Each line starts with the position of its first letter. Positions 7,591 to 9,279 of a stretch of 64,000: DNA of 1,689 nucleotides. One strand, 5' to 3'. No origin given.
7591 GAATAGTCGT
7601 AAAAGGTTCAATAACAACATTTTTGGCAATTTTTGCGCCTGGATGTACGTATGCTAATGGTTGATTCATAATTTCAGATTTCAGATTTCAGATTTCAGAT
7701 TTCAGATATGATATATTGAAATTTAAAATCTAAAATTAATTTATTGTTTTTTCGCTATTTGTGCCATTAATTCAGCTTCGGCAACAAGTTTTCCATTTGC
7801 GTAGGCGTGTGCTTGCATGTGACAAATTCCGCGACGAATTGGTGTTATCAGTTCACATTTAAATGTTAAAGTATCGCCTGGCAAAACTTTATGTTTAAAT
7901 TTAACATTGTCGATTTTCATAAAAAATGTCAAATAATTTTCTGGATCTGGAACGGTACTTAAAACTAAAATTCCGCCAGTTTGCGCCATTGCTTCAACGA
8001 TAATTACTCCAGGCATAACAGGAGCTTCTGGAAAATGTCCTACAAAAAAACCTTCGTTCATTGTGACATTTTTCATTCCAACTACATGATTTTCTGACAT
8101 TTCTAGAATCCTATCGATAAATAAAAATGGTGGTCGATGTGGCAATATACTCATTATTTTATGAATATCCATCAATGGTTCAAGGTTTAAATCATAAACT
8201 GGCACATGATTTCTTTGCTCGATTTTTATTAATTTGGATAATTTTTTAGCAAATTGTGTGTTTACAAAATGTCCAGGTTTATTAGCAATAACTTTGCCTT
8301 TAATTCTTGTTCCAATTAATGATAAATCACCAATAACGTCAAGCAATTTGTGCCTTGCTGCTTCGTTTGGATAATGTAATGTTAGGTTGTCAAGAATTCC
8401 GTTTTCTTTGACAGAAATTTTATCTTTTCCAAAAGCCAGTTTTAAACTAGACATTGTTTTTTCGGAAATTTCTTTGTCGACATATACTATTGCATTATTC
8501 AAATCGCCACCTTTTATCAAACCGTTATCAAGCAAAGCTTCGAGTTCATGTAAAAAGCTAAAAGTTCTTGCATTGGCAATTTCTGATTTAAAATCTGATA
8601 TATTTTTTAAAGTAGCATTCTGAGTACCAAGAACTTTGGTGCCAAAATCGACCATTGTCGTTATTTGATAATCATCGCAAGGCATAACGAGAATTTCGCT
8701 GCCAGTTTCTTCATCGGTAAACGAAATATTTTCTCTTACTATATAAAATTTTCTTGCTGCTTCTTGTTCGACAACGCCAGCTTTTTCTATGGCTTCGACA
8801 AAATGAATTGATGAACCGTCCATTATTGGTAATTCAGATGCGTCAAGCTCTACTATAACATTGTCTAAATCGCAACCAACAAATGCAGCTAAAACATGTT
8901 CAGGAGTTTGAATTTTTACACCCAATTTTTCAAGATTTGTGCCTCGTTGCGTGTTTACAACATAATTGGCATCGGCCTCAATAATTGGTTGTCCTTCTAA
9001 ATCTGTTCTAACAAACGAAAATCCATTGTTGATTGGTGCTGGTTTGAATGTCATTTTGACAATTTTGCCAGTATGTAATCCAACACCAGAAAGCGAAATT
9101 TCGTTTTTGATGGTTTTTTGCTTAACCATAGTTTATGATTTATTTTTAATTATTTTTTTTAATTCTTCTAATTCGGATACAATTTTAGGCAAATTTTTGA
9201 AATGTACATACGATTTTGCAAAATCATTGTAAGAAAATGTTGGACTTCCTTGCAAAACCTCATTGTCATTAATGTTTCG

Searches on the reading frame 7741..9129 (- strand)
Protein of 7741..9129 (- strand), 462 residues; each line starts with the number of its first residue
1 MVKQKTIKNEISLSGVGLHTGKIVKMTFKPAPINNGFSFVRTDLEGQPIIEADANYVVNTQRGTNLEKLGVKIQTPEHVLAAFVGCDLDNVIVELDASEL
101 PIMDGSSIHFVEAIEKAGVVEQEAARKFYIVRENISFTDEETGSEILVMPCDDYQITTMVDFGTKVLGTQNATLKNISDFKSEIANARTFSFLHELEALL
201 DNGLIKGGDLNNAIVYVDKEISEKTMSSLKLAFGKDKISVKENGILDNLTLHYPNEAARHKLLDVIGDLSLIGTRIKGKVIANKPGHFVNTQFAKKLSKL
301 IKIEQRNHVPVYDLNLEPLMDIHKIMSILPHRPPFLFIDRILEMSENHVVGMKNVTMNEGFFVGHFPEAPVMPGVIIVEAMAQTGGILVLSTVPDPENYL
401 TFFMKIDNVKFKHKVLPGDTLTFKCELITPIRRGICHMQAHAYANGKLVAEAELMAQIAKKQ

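Call 27: find_related_loci(query=window:7741-9129:-, collection=metagenome_contigs, flank=10000)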
Query window:7741-9129:- (462 aa) in metagenome_contigs; peptide patterns used: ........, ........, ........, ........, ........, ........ (x = any residue, [..] = any of these).
600 stretches matched a pattern (row limit reached: there are more); 534 encode a relative of the query (tblastn E <= 1e-3); the best 80 are kept; 80 distinct loci.
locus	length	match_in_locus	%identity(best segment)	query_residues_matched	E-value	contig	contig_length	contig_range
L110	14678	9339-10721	90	1-461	0e+0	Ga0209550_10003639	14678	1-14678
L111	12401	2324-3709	89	1-462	0e+0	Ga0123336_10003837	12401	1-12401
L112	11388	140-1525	89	1-462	0e+0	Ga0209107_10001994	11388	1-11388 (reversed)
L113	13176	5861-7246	88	1-462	0e+0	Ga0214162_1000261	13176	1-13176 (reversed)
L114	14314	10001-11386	88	1-462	0e+0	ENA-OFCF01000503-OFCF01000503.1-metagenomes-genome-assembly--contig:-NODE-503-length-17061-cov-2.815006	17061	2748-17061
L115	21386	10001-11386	88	1-462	0e+0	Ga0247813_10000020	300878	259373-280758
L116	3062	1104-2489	87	1-462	0e+0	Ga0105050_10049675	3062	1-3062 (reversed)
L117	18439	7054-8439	88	1-462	0e+0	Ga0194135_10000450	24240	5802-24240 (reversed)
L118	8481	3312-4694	88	2-462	0e+0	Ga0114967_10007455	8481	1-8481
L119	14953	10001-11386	87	1-462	0e+0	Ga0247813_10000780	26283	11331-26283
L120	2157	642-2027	88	1-462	0e+0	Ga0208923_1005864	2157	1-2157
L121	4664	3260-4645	87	1-462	0e+0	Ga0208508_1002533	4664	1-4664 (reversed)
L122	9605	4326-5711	89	1-462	0e+0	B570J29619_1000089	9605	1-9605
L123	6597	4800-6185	87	1-462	0e+0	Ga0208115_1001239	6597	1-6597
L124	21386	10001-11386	87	1-462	0e+0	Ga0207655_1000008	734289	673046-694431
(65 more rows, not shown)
